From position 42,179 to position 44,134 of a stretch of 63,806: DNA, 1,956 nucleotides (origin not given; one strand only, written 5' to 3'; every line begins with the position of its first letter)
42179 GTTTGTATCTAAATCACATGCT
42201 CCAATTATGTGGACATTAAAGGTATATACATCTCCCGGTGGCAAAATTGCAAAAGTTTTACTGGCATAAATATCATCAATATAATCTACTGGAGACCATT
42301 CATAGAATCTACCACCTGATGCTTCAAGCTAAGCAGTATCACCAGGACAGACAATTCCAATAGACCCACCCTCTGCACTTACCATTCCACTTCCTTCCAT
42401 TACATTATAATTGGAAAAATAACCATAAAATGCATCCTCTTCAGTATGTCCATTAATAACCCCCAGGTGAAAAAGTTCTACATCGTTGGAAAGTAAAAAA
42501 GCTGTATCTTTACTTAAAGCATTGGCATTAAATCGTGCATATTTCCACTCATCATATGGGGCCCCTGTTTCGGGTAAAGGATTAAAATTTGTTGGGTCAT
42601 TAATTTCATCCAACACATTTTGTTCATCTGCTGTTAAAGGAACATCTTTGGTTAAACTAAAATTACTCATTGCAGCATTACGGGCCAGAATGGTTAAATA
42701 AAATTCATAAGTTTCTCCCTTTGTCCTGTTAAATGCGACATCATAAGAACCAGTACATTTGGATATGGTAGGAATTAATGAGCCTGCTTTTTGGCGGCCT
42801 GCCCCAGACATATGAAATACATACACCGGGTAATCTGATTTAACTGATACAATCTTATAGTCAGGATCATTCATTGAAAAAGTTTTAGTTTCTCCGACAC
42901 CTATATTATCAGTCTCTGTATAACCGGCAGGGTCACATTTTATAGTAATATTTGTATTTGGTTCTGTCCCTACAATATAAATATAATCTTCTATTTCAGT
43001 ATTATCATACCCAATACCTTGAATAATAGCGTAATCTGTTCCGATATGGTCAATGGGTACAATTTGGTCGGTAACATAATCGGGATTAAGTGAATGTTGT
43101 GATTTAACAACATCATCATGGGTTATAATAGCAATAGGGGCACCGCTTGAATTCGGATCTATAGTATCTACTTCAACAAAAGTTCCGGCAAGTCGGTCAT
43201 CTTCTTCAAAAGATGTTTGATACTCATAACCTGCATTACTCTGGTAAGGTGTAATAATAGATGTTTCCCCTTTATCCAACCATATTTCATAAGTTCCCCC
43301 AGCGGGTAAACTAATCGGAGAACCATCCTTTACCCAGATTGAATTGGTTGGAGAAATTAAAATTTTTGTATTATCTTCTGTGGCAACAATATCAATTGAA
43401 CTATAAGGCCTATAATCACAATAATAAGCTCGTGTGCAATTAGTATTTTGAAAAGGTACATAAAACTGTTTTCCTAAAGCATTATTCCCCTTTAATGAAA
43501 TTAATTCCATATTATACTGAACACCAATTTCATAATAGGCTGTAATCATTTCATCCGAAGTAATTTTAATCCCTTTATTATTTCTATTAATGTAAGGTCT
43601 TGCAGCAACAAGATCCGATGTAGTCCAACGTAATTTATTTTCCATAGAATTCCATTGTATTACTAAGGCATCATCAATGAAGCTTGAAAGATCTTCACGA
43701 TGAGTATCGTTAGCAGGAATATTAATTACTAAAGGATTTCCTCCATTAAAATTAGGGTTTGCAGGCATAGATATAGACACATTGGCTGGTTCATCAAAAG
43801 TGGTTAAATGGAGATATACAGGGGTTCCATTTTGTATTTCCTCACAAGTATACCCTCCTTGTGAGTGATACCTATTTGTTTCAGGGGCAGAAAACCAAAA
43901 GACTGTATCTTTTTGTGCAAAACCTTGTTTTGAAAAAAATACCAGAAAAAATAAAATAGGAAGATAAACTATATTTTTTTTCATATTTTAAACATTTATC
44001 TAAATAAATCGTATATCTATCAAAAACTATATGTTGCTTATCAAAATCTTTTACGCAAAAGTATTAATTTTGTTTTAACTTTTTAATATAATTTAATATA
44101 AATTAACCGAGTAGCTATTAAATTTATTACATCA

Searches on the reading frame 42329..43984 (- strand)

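Call 67: search_protein_families(library=pfam, proteins=[window:42329-43984:-], max_evalue=0.00001)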
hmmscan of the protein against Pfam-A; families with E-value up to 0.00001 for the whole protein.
window:42329-43984:- (551 aa): 1 family
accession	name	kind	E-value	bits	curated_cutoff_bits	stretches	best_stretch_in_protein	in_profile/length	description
PF17517.7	IgGFc_binding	-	1.8e-27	96.8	25.6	1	168-474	9-268/297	IgGFc binding protein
